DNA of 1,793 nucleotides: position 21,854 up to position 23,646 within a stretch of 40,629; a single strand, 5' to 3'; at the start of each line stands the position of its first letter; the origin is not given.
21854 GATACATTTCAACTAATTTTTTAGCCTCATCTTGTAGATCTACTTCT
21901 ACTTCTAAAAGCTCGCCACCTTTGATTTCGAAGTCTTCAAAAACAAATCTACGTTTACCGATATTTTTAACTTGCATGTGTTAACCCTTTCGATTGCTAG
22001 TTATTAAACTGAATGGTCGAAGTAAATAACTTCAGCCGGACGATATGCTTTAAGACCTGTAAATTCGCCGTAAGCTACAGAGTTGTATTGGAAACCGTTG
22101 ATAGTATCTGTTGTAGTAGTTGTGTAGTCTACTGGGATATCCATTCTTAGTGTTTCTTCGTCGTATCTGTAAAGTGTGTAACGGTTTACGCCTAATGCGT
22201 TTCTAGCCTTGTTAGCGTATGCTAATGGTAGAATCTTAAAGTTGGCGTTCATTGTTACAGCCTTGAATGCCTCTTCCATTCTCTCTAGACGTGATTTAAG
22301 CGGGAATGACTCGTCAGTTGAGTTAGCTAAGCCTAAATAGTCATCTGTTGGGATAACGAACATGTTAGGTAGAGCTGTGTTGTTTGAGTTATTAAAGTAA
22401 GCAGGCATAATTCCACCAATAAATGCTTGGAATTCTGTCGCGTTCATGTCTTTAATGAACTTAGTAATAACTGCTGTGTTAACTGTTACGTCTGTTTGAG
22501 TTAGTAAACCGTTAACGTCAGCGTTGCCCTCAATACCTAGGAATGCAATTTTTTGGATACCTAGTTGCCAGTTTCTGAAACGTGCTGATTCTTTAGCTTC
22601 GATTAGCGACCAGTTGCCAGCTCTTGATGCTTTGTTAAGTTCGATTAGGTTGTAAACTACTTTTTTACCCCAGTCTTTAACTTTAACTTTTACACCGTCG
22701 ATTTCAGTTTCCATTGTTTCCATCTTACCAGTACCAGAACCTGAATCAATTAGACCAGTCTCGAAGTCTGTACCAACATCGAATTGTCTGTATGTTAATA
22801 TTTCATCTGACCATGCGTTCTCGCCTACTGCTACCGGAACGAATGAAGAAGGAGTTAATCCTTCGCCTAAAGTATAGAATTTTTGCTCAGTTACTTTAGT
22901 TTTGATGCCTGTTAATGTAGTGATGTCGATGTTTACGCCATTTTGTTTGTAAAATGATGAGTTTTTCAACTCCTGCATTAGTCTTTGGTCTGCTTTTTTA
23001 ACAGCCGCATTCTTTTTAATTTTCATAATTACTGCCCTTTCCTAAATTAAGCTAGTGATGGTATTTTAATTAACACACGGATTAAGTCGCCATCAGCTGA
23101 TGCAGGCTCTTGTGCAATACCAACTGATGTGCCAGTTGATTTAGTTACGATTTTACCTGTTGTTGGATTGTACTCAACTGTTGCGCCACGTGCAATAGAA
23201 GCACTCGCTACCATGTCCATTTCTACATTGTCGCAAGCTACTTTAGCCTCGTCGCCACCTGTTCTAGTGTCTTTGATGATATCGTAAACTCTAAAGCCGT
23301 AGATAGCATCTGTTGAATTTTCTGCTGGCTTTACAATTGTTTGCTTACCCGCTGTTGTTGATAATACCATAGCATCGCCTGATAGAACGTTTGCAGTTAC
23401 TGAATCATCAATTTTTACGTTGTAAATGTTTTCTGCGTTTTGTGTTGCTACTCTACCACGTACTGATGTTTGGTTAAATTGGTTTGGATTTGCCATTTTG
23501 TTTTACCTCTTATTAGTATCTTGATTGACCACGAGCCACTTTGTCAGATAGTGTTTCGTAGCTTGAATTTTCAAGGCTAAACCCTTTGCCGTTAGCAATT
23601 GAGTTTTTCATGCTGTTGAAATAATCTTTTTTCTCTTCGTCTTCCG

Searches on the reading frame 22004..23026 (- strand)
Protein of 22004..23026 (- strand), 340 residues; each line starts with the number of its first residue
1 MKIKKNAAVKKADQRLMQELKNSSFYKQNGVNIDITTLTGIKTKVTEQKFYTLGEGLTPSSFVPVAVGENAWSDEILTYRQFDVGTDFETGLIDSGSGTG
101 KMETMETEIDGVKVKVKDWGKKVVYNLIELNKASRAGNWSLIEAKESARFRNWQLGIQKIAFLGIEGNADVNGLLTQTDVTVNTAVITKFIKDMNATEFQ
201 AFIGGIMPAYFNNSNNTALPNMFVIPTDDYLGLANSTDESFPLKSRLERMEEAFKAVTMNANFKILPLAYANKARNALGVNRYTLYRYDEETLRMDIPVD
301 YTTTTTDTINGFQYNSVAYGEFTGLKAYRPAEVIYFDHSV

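Call 9: search_protein_families(library=pfam, proteins=[window:22004-23026:-], max_evalue=0.01)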
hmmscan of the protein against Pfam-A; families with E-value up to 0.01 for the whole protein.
window:22004-23026:- (340 aa): 1 family
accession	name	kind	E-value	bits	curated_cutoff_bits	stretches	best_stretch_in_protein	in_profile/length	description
PF09950.15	Major_capside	-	2.7e-25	89.6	26.8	1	98-338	9-250/251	Major capsid protein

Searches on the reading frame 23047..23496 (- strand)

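Call 9: search_protein_families(library=pfam, proteins=[window:23047-23496:-], max_evalue=0.01)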
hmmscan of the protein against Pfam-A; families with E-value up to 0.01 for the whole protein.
window:23047-23496:- (149 aa): 1 family
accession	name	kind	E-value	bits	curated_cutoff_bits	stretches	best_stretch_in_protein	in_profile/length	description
PF09956.15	Phage_cement_2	-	2e-06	28.5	24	1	73-142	31-102/103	Phage cement protein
